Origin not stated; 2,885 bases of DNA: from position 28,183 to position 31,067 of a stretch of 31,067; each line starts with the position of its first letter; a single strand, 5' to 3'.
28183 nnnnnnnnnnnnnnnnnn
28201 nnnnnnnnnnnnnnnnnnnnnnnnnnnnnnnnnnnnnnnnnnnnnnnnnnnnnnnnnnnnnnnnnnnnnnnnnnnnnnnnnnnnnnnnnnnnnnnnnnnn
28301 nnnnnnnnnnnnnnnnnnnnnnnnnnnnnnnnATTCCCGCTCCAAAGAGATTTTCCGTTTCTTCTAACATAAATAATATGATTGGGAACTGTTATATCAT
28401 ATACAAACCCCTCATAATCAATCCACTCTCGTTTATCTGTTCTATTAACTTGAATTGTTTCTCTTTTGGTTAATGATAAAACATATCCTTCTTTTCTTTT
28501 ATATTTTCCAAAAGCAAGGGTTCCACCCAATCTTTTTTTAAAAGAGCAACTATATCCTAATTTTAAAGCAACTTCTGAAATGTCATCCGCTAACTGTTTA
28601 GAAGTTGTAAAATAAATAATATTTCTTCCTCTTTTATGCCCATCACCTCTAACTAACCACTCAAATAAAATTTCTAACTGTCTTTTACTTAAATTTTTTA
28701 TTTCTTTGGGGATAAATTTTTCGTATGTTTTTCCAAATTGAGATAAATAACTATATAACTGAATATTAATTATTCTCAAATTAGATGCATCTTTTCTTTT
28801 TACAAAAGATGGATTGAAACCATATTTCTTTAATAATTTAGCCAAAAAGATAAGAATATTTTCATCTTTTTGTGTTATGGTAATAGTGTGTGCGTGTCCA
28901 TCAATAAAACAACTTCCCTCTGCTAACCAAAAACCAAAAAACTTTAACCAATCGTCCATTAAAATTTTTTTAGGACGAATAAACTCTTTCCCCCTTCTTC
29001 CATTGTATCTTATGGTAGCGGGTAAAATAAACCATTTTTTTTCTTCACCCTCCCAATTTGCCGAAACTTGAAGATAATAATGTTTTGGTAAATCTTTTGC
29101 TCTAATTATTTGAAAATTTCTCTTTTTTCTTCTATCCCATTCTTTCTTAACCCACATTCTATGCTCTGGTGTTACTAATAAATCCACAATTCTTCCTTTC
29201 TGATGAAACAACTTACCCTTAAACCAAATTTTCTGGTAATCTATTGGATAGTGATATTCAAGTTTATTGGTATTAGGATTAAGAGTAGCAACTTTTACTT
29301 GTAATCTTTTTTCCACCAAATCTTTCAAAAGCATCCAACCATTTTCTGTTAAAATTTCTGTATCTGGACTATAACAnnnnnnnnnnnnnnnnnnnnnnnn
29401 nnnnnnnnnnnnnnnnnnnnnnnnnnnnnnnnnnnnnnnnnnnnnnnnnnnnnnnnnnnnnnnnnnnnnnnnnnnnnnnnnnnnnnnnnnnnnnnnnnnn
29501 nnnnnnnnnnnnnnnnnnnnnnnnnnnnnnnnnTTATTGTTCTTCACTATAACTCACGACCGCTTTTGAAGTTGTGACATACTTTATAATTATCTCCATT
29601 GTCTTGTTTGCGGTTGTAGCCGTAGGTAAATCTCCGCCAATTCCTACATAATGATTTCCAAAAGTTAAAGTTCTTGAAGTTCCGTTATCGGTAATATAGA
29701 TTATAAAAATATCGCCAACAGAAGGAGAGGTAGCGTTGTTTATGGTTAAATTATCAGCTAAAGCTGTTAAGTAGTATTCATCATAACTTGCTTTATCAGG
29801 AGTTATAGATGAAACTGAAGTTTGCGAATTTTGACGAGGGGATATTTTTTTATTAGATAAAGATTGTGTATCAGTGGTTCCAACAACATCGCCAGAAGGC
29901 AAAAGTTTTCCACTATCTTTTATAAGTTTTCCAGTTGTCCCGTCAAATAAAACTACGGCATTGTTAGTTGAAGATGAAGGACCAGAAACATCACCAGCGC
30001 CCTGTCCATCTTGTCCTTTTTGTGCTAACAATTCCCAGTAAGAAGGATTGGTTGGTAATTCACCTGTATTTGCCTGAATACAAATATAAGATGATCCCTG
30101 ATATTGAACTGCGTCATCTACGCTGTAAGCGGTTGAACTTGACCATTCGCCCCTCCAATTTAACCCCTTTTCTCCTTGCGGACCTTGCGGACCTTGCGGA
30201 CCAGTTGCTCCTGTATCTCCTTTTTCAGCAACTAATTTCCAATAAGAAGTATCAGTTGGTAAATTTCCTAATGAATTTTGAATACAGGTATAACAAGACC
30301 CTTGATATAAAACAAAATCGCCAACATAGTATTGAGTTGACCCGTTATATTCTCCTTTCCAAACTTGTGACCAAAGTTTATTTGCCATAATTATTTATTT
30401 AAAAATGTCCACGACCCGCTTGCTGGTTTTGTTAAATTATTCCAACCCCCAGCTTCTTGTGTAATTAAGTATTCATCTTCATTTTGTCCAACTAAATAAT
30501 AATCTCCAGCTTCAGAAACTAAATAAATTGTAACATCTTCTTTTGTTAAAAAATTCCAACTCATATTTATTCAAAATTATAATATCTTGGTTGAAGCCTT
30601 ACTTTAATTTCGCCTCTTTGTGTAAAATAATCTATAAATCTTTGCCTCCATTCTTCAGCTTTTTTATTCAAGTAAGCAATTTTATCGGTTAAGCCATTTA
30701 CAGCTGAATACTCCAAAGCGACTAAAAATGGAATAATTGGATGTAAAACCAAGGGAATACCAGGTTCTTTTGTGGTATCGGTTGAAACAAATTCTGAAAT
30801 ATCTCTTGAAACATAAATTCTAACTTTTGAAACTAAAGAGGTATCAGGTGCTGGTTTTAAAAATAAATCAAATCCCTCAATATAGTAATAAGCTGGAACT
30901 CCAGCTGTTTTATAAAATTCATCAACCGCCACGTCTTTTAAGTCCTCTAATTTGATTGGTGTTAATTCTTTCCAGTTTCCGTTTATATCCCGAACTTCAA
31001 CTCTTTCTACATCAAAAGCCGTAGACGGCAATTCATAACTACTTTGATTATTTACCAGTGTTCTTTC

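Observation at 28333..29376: Full-length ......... intein inserted in a lectin-type tail fibre protein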

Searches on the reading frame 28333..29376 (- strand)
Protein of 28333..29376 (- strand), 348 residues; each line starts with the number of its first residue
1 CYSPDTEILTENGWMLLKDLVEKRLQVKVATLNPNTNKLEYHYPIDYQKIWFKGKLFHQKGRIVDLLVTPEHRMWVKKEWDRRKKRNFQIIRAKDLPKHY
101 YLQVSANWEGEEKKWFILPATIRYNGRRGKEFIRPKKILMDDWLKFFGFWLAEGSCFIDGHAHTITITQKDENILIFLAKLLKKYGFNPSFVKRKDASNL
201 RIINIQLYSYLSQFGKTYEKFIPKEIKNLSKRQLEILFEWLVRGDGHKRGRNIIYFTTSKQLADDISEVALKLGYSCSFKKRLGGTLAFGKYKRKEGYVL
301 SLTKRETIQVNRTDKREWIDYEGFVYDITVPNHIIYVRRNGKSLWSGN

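Call 4: search_protein_families(library=pfam, proteins=[window:28333-29376:-], max_evalue=1)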
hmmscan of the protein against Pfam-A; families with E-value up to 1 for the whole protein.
window:28333-29376:- (348 aa): 6 families
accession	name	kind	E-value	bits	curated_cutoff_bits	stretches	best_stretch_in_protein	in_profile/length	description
PF14528.11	LAGLIDADG_3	-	2.8e-10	40.8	22.5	2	147-202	8-68/82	LAGLIDADG-like domain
PF14890.11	Intein_splicing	-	0.016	15.4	35.8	1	65-337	60-147/155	Intein splicing domain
PF03161.18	LAGLIDADG_2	-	0.021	15.2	25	1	168-260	30-126/168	LAGLIDADG DNA endonuclease family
PF13403.11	Hint_2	-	0.041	14.7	28.4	1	1-96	2-106/147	Hint domain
PF05190.23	MutS_IV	-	0.072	13.8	22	0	291-312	39-59/92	MutS family domain IV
PF14527.11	LAGLIDADG_WhiA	-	0.12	13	23.2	1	148-197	7-56/93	WhiA LAGLIDADG-like domain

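Call 5: search_solved_structures(query=window:28333-29376:-, max_evalue=0.1, show_alignments=3)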
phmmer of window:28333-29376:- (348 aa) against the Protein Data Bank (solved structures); distinct sequences matched with E-value up to 0.1: 2.
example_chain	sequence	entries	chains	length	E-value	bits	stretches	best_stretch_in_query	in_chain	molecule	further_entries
2jmz_A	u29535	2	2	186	0.0041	19.3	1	282-338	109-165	Hypothetical protein MJ0781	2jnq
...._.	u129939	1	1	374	0.0076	18.4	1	130-282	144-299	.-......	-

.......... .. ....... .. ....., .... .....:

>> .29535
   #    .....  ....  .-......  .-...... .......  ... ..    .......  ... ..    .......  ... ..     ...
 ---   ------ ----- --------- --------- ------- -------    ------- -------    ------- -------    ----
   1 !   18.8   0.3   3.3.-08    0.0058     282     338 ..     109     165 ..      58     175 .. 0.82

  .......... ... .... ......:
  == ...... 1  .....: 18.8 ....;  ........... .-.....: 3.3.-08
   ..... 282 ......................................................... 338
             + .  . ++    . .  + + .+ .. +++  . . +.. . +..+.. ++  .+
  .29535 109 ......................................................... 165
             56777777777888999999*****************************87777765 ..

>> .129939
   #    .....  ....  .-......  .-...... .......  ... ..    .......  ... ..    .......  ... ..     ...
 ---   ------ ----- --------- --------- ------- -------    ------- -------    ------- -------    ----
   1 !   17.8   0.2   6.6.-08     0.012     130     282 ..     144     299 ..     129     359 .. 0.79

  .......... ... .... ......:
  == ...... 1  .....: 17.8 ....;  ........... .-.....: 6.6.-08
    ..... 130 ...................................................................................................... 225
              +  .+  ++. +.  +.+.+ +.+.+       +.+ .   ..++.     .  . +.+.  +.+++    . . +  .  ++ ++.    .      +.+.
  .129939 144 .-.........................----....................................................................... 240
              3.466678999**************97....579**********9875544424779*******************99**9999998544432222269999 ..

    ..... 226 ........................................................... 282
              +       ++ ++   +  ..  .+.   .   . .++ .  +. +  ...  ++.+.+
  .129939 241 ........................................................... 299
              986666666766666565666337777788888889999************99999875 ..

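Call 6: search_protein_families(library=ncbifam, proteins=[window:28333-29376:-], max_evalue=1)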
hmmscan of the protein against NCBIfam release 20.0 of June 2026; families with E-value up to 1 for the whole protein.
window:28333-29376:- (348 aa): 3 families
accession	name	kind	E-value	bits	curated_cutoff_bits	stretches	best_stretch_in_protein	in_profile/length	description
NF011418.0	PRK14845.1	equivalog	8.7e-06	23.8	756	2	23-218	61-237/1049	translation initiation factor IF-2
NF005852.0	PRK07773.1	equivalog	0.00012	20.5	780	1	214-281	591-666/886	replicative DNA helicase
TIGR01445.1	intein_Nterm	domain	0.0049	17.8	24.5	1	1-73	1-80/83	intein N-terminal splicing region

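Call 7: search_protein_families(library=phrogs, proteins=[window:28333-29376:-], max_evalue=0.01)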
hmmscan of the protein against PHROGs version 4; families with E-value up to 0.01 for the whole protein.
window:28333-29376:- (348 aa): 2 families
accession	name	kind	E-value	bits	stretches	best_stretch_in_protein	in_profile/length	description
phrog_85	-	DNA, RNA and nucleotide metabolism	3.5e-09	36.7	1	1-101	89-189/866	thymidylate synthase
phrog_12229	-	DNA, RNA and nucleotide metabolism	1.8e-06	27.6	1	1-85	149-234/577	ribonucleotide reductase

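Call 13: find_homologous_proteins(query=window:28333-29376:-, max_evalue=0.00001)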
Query window:28333-29376:- (348 aa): 367 proteins with E <= 0.00001 among 2080 candidates; the best 120 are listed.
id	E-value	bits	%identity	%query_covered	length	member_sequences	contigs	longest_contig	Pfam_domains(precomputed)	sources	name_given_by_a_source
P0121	1.5e-93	332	50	93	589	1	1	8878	PF10102.15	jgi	-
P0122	4.4e-77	278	44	100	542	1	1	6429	PF13649.13,PF14528.12,PF08241.19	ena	-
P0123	2.8e-73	265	43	100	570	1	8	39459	PF01507.26,PF14528.12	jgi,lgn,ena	-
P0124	2.4e-72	262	43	100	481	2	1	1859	PF14528.12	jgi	-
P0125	4.5e-72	261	43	100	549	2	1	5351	PF14528.12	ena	-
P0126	1.4e-71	259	42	99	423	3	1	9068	-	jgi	jgi:hypothetical protein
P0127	3.3e-69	252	42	100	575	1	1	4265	PF01507.26,PF14528.12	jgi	-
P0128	7.5e-68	247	40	100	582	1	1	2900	PF13263.13,PF02811.27,PF14528.12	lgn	-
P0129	2.8e-64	235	41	100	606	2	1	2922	PF14528.12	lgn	-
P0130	3.2e-64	235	41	100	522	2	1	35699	PF14528.12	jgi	-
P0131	2.9e-63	232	75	38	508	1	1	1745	PF13385.14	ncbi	-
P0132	2.1e-62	229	41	100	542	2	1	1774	PF14528.12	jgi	jgi:hypothetical protein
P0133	1.1e-61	227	39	100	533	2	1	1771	PF14528.12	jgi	jgi:hypothetical protein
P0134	2.2e-61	226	40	100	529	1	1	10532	PF14528.12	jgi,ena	-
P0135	5.3e-61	225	40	100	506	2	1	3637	PF14528.12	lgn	-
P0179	2.3e-52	196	39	100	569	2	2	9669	PF13385.14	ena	-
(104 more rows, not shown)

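Call 26: find_encoding_contigs(protein=P0121, flank=10000, max_places=3)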
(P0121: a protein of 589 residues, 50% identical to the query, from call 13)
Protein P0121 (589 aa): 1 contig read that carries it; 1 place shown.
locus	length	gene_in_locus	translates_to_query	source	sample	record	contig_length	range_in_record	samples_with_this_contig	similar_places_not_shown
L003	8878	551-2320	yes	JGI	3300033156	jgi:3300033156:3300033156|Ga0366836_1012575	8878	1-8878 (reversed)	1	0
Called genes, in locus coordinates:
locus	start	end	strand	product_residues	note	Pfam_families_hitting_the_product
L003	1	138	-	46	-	?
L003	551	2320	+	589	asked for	PF10102:DUF2341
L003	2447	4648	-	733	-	PF08241:Methyltransf_11, PF13489:Methyltransf_23 (weak), PF13649:Methyltransf_25, PF08241:Methyltransf_11, PF13649:Methyltransf_25, PF13439:Glyco_transf_4, PF00534:Glycos_transf_1, PF13692:Glyco_trans_1_4, +5 more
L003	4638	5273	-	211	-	-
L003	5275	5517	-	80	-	-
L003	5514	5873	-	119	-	-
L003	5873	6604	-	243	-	-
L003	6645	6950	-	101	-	-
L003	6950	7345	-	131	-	-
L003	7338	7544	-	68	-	-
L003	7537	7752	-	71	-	-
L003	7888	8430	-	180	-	-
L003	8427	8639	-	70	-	-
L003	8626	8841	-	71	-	-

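Call 27: find_encoding_contigs(protein=P0179, flank=10000, max_places=3)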
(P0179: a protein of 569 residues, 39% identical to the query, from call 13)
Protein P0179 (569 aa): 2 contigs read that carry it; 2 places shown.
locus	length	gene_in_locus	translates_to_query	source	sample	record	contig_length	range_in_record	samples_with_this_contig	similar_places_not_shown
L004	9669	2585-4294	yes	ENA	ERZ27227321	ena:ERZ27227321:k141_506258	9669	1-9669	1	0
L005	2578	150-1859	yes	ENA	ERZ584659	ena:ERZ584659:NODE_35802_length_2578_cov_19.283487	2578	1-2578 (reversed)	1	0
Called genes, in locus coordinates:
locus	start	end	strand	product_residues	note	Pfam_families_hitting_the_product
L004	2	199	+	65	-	?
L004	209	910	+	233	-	-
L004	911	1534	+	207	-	-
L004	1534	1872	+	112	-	-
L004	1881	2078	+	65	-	-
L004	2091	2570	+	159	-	-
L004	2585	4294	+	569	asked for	PF13385:Laminin_G_3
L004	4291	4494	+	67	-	-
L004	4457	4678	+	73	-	-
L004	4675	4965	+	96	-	-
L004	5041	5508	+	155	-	PF01841:Transglut_core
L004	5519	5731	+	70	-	-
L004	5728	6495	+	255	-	PF14464:Prok-JAB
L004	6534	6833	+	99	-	-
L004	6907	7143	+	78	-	-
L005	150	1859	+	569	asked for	PF13385:Laminin_G_3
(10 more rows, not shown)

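Call 28: find_encoding_contigs(protein=P0131, flank=5000, max_places=3)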
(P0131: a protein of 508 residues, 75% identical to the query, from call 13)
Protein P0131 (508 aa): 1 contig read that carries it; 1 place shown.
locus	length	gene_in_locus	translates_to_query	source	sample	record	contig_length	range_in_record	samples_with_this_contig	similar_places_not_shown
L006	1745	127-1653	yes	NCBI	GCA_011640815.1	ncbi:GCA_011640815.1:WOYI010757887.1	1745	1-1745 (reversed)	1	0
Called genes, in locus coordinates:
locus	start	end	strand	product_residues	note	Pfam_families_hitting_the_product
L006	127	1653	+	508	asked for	PF13385:Laminin_G_3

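Call 43: predict_structure(alignment_id=A3)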
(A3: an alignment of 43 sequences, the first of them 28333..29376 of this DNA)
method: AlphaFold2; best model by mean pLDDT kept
length: 348 residues; sequences in the alignment: 43
mean_pLDDT: 94.8   pTM: 0.92
mean pLDDT of the five models: 94.8, 94.4, 94.0, 93.8, 93.7
residues with pLDDT >= 90: 318; 70-90: 15; 50-70: 15; < 50: 0
segments of 3 or more residues with pLDDT < 50: none
pLDDT, mean of each block of 10 residues (from residue 1): 97 98 98 97 98 98 95 92 77 95 96 98 94 98 99 96 96 98 98 94 98 96 98 99 97 97 98 97 70 82 94 88 98 97 95
secondary structure, 60 per line:
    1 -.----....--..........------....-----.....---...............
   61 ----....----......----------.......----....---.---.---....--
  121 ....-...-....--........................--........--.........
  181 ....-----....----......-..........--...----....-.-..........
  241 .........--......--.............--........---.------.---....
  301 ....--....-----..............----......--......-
elements in order: E7-10 E13-16 H17-22 E29-32 E38-42 E46-60 E65-68 E73-78 E89-92 E100-103 E115-118 E121-124 E130-133 E136-139 H140-153 E154-159 E162-169 H172-184 E190-193 E198-203 H205-214 H224-227 H231-245 E246-249 E252-257 H260-272 E275-282 E297-304 E307-310 E316-329 E334-339 E342-347

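Call 47: fold_search(model_id=the predicted structure, library=pdb)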
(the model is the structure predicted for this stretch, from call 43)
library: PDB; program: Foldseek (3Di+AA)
matches with E <= 10: 1175; with E <= 0.001: 76
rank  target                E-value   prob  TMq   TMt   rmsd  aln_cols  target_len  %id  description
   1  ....                  3.7e-19  1.00  0.70  0.67   4.9       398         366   18  Crystal structure of homing endonuclease-associated TliVMA intein (C1A, d333-339) (released 2022-03-30)
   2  7qss                  6.8e-17  1.00  0.68  0.56   5.9       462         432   16  Crystal structure of homing endonuclease-associated TliVMA intein (C1A) (released 2022-03-30)
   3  7qst                  1.2e-14  1.00  0.66  0.64   6.1       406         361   14  Crystal structure of homing endonuclease-associated PhoVMA intein (C1A) (released 2022-03-30)
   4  1dq3                  2.8e-13  1.00  0.68  0.54   6.1       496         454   13  CRYSTAL STRUCTURE OF AN ARCHAEAL INTEIN-ENCODED HOMING ENDONUCLEASE PI-PFUI (released 2000-07-05)
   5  1vde_A                3.0e-13  1.00  0.59  0.49   7.6       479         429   14  PI-SCEI, A HOMING ENDONUCLEASE WITH PROTEIN SPLICING ACTIVITY (released 1998-04-08)
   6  2cw7                  3.5e-13  1.00  0.66  0.46   6.1       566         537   11  Crystal structure of intein homing endonuclease II (released 2006-04-18)
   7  1vde_B                1.5e-12  1.00  0.60  0.50   6.9       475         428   13  PI-SCEI, A HOMING ENDONUCLEASE WITH PROTEIN SPLICING ACTIVITY (released 1998-04-08)
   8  1ef0_A                2.7e-12  1.00  0.58  0.50   8.6       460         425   12  CRYSTAL STRUCTURE OF PI-SCEI MINIPRECURSOR (released 2000-06-07)
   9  1lws_A                8.2e-12  1.00  0.61  0.52   6.8       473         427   13  Crystal structure of the intein homing endonuclease PI-SceI bound to its recognition sequence (released 2002-09-27)
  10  1lwt_A                2.2e-11  1.00  0.61  0.50   6.8       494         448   12  Crystal structure of the intein homing endonuclease PI-SceI bound to its substrate DNA (Ca2+ free) (released 2002-09-27)
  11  1dfa                  3.9e-11  1.00  0.53  0.46  21.1       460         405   12  CRYSTAL STRUCTURE OF PI-SCEI IN C2 SPACE GROUP (released 1999-12-08)
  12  1jva_B                4.6e-11  1.00  0.60  0.50   6.7       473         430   12  CRYSTAL STRUCTURE OF THE VMA1-DERIVED ENDONUCLEASE BEARING THE N AND C EXTEIN PROPEPTIDES (released 2002-08-29)
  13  1jva_A                1.1e-10  1.00  0.57  0.48   8.5       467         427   11  CRYSTAL STRUCTURE OF THE VMA1-DERIVED ENDONUCLEASE BEARING THE N AND C EXTEIN PROPEPTIDES (released 2002-08-29)
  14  1um2_B                2.6e-10  1.00  0.60  0.52   6.9       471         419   12  Crystal Structure of the Vma1-Derived Endonuclease with the Ligated Extein Segment (released 2004-09-22)
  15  1um2_A                2.0e-09  1.00  0.53  0.45  21.6       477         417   10  Crystal Structure of the Vma1-Derived Endonuclease with the Ligated Extein Segment (released 2004-09-22)
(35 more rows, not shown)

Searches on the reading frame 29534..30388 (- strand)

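Call 11: search_protein_families(library=phrogs, proteins=[window:29534-30388:-], max_evalue=0.001)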
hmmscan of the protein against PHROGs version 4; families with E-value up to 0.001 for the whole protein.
window:29534-30388:- (284 aa): 19 families
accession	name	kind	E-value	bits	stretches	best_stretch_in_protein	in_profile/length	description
phrog_5073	-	tail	2.9e-34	120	2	9-76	213-280/519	tail fiber protein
phrog_26419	-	tail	1.7e-19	70.7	2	11-110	160-253/567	tail fiber protein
phrog_29268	-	unknown function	3e-18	66.3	2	59-135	341-417/653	-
phrog_9851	-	tail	6.2e-13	48.5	2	74-173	215-317/1092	tail fiber protein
phrog_3030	-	unknown function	9.5e-10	39.1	1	158-272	140-258/272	-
phrog_6320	-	tail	7e-08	32.7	1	56-191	184-294/745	tail fiber protein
phrog_15074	-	unknown function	7e-08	31.2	1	9-66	757-819/1773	-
phrog_19602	-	tail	1.5e-05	25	0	81-120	56-96/504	tail fiber protein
phrog_819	-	tail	2.4e-05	23.7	1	56-239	718-887/1024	tail protein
phrog_22633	-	unknown function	3.2e-05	24.8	1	56-136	7-85/163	-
phrog_28473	-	tail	0.0001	22.5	1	96-162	124-186/367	tail fiber protein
phrog_366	-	tail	0.00014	22.5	1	55-183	194-274/474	tail fiber protein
phrog_1289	-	head and packaging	0.00014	22.5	0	79-130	277-329/331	portal protein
phrog_20878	-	tail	0.00016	22.3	0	81-122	63-105/365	tail fiber protein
phrog_11660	-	tail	0.00031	19.5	0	85-155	900-973/1412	tail protein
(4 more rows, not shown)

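Call 12: search_protein_families(library=pfam, proteins=[window:29534-30388:-], max_evalue=0.01)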
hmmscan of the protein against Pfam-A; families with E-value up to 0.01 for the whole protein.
window:29534-30388:- (284 aa): 1 family
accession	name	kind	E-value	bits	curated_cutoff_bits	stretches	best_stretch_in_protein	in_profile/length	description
PF02839.19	CBM_5_12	-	1.3e-13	51.1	26.2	2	81-109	1-29/44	Carbohydrate-binding module family 5/12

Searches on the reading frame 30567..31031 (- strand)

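Call 11: search_protein_families(library=phrogs, proteins=[window:30567-31031:-], max_evalue=0.001)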
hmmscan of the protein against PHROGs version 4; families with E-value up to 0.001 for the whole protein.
window:30567-31031:- (154 aa): 0 families

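Call 12: search_protein_families(library=pfam, proteins=[window:30567-31031:-], max_evalue=0.01)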
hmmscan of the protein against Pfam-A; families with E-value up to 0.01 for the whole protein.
window:30567-31031:- (154 aa): 1 family
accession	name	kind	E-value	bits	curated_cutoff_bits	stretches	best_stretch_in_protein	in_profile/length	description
PF24175.2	SU10_adaptor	-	2.1e-07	32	27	1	2-139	58-181/194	SU10 adaptor protein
